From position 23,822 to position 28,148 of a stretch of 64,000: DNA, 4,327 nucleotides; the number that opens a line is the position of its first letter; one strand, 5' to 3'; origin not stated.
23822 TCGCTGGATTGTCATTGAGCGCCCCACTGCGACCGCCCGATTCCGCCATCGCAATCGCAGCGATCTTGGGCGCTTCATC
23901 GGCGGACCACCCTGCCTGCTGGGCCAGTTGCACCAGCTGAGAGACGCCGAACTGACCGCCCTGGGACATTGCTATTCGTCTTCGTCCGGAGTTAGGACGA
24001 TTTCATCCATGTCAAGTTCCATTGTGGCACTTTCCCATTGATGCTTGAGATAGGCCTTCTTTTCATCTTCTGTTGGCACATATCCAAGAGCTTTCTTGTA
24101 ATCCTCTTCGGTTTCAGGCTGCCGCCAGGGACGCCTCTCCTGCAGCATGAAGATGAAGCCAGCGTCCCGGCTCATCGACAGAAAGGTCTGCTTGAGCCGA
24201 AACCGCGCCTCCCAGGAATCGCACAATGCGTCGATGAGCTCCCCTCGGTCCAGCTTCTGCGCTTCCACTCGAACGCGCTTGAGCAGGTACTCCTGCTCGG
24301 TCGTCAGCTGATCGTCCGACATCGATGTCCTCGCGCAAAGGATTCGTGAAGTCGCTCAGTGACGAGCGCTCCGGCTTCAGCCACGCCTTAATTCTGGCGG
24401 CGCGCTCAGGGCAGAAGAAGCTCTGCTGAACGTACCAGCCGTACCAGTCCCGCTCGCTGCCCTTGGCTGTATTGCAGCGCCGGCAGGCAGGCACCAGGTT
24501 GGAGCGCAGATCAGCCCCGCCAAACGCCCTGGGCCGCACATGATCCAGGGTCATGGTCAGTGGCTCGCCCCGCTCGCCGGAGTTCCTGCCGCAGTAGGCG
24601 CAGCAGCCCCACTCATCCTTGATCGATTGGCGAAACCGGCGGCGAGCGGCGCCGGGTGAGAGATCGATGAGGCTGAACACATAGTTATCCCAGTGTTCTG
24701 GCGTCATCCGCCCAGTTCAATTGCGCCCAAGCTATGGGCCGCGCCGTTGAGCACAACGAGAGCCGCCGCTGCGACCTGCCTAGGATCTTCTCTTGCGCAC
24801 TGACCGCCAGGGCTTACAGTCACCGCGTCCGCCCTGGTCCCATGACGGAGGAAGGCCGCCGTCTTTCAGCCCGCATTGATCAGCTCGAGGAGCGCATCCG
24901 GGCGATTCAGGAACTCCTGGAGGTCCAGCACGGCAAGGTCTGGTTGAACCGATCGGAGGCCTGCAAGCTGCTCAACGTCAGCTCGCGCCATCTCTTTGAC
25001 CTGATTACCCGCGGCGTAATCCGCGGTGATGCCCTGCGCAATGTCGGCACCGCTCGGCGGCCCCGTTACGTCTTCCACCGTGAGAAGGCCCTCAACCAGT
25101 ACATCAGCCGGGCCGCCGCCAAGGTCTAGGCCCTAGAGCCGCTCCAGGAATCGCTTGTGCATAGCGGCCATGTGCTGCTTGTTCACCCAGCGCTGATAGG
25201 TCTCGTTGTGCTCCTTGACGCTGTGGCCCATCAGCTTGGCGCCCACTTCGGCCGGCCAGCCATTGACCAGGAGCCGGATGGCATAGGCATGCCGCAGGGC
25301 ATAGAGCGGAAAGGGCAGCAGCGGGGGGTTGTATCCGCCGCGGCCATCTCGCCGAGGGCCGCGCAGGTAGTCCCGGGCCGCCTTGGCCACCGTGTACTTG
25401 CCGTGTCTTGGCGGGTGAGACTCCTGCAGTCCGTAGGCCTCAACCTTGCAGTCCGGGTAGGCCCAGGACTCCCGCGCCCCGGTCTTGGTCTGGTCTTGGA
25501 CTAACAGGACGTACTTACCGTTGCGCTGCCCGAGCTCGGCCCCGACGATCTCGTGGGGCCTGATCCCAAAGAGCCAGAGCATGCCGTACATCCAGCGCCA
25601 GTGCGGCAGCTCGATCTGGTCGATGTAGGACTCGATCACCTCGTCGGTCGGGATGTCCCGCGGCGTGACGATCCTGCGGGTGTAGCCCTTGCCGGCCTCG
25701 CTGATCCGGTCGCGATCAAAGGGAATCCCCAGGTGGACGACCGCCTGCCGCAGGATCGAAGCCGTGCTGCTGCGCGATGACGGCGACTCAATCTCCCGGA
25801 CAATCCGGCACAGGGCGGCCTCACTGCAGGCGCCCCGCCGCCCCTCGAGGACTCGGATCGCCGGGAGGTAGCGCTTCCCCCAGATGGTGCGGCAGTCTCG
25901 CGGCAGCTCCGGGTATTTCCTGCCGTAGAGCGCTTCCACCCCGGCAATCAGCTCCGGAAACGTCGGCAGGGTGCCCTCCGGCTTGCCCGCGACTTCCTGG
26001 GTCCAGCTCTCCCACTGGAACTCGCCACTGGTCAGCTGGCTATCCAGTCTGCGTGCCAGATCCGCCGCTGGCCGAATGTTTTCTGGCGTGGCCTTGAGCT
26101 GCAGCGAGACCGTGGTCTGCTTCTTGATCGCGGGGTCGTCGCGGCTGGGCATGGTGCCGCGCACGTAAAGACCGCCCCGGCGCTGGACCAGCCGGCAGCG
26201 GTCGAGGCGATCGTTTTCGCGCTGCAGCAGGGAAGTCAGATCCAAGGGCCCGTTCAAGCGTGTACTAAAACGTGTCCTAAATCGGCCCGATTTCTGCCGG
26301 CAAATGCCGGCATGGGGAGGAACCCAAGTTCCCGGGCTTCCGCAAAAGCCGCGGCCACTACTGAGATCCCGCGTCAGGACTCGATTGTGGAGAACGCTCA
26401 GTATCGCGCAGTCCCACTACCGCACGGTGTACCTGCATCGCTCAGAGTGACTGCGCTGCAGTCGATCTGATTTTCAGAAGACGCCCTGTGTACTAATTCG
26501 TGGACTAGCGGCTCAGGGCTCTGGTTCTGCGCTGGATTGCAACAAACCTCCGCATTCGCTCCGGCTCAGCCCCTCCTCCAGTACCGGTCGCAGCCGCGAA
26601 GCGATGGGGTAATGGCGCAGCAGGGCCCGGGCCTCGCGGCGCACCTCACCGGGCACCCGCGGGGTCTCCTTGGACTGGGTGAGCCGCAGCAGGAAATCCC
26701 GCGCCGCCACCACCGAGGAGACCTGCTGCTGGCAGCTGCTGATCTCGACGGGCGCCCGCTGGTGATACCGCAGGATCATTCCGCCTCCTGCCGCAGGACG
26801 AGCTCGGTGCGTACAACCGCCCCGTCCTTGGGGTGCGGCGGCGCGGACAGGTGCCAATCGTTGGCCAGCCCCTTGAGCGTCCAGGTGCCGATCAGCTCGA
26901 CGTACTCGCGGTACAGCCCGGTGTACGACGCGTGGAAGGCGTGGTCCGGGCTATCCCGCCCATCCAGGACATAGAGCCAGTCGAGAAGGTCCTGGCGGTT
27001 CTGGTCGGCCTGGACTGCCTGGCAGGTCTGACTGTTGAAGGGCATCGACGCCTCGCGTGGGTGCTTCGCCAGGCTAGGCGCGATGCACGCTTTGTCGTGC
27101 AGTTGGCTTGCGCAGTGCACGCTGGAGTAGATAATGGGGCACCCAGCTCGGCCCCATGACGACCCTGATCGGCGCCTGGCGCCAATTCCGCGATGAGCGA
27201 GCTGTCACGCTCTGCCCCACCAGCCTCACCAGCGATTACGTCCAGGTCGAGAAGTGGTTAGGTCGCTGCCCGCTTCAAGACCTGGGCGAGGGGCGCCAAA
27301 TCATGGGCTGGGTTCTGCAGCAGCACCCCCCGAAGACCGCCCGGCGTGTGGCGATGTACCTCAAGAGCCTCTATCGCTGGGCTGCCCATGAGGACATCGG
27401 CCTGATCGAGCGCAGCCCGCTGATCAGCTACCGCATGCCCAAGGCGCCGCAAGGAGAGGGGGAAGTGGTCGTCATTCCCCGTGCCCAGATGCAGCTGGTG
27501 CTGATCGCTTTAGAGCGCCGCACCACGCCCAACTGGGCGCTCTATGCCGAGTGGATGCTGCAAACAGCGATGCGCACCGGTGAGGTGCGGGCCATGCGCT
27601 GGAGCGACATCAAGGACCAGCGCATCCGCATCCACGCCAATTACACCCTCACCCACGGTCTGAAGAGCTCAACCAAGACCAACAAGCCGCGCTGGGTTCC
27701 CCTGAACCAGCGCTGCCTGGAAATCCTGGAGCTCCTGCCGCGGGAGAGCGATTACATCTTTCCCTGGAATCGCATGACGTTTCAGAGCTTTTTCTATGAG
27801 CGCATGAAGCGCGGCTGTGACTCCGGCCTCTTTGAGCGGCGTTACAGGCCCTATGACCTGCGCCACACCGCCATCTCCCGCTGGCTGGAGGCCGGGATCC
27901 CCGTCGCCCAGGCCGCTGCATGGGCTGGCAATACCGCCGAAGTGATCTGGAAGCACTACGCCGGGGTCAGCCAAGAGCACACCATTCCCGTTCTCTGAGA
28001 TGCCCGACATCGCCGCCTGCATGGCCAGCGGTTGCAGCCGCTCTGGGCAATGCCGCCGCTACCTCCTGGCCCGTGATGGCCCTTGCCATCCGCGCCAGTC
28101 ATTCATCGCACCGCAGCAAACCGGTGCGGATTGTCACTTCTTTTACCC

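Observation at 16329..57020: Unusually high density of selfish genetic elements in one phage genome segment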

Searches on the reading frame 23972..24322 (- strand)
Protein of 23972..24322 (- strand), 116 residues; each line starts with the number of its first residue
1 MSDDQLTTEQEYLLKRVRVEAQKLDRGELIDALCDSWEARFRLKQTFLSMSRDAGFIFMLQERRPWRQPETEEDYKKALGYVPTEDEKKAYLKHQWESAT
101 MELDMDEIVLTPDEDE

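Call 37: search_protein_families(library=pfam, proteins=[window:23972-24322:-], max_evalue=1)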
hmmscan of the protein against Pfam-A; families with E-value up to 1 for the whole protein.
window:23972-24322:- (116 aa): 1 family
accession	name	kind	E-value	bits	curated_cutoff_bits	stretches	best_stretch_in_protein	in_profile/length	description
PF04485.17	NblA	-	0.085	13.8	25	1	5-34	1-30/50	Phycobilisome degradation protein nblA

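Call 72: search_protein_families(library=phrogs, proteins=[window:23972-24322:-], max_evalue=0.01)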
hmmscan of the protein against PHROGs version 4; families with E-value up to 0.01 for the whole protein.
window:23972-24322:- (116 aa): 0 families

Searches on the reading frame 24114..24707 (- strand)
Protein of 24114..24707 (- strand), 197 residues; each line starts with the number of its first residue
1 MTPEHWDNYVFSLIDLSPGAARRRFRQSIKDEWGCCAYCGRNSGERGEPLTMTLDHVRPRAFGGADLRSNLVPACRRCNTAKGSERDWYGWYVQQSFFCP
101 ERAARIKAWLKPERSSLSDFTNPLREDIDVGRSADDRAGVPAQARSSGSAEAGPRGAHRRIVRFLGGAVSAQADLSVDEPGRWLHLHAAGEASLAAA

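Call 6: search_protein_families(library=pfam, proteins=[window:24114-24707:-], max_evalue=0.01)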
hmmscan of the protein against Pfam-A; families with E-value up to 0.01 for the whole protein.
window:24114-24707:- (197 aa): 3 families
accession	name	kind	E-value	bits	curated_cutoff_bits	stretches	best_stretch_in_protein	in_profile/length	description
PF01844.29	HNH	-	4e-11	43.3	21.4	1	36-85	1-47/47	HNH endonuclease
PF14279.12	HNH_5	-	8.8e-10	38.8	27.5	1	36-85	1-46/56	HNH endonuclease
PF13395.12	HNH_4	-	0.0012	19.2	22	1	51-85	17-51/54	HNH endonuclease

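Call 8: search_protein_families(library=phrogs, proteins=[window:24114-24707:-], max_evalue=0.01)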
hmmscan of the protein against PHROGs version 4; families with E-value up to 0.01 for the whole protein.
window:24114-24707:- (197 aa): 30 families (the best 25 are shown)
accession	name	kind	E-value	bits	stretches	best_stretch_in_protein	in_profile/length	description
phrog_2214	-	DNA, RNA and nucleotide metabolism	1.9e-21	77.7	1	7-114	166-267/429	HNH endonuclease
phrog_2118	-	DNA, RNA and nucleotide metabolism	7.1e-15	56.3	1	24-84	166-223/301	HNH endonuclease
phrog_338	-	DNA, RNA and nucleotide metabolism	1.8e-12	48.3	1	19-85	191-262/340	HNH endonuclease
phrog_16726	-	DNA, RNA and nucleotide metabolism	1.9e-11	45.2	1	35-85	95-143/308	HNH endonuclease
phrog_14314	-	DNA, RNA and nucleotide metabolism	4.6e-11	44.5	1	24-84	8-63/252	HNH endonuclease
phrog_1035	-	DNA, RNA and nucleotide metabolism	1.5e-10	42.4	1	30-88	155-216/271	endonuclease VII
phrog_8660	-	DNA, RNA and nucleotide metabolism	4.1e-10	41.1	1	32-84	123-178/196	HNH endonuclease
phrog_144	-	DNA, RNA and nucleotide metabolism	6.6e-10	39.9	1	20-112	70-159/175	HNH endonuclease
phrog_589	-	DNA, RNA and nucleotide metabolism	1e-09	39.4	1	19-83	76-139/179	HNH endonuclease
phrog_5718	-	DNA, RNA and nucleotide metabolism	2.8e-09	37.5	1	24-87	118-178/394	HNH endonuclease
phrog_7785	-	DNA, RNA and nucleotide metabolism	3.8e-09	37.7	1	34-85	71-114/147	HNH endonuclease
phrog_9545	-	DNA, RNA and nucleotide metabolism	1.7e-08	35.4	1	21-96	99-178/206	HNH endonuclease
phrog_6050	-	DNA, RNA and nucleotide metabolism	4.3e-08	33.4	1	31-86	309-361/402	HNH endonuclease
phrog_1271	-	DNA, RNA and nucleotide metabolism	2.6e-07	31.4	1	23-88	255-321/361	HNH endonuclease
phrog_2914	-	DNA, RNA and nucleotide metabolism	2.7e-07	31.5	1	29-89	91-142/190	endonuclease VII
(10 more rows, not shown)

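Call 38: search_protein_families(library=ncbifam, proteins=[window:24114-24707:-], max_evalue=1)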
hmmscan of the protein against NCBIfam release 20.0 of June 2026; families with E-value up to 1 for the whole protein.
window:24114-24707:- (197 aa): 2 families
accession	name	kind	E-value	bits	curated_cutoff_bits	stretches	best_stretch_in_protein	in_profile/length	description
NF049971.1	CRISPR_Cas9d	exception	7.1e-09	34.8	375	1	31-95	543-605/986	type II CRISPR RNA-guided endonuclease Cas9d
NF040563.1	guided_IscB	equivalog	4.8e-08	32.5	175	1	28-85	186-238/314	RNA-guided endonuclease IscB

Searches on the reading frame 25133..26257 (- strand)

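Call 20: search_protein_families(library=pfam, proteins=[window:25133-26257:-], max_evalue=0.001)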
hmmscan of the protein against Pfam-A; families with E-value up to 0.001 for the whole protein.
window:25133-26257:- (374 aa): 0 families

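Call 37: search_protein_families(library=pfam, proteins=[window:25133-26257:-], max_evalue=1)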
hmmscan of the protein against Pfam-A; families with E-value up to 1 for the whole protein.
window:25133-26257:- (374 aa): 2 families
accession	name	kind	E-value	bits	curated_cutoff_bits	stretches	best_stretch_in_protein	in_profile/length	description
PF00589.27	Phage_integrase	-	0.0019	18.4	27.1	1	320-356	131-167/172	Phage integrase family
PF12167.14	Arm-DNA-bind_2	-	0.027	14.9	22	1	47-84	22-59/65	Arm DNA-binding domain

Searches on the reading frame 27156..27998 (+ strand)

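Call 20: search_protein_families(library=pfam, proteins=[window:27156-27998:+], max_evalue=0.001)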
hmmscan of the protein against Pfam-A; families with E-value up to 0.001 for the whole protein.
window:27156-27998:+ (280 aa): 1 family
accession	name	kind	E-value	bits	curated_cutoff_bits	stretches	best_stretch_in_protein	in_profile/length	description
PF00589.27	Phage_integrase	-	7.2e-15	55.6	27.1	1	128-272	25-169/172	Phage integrase family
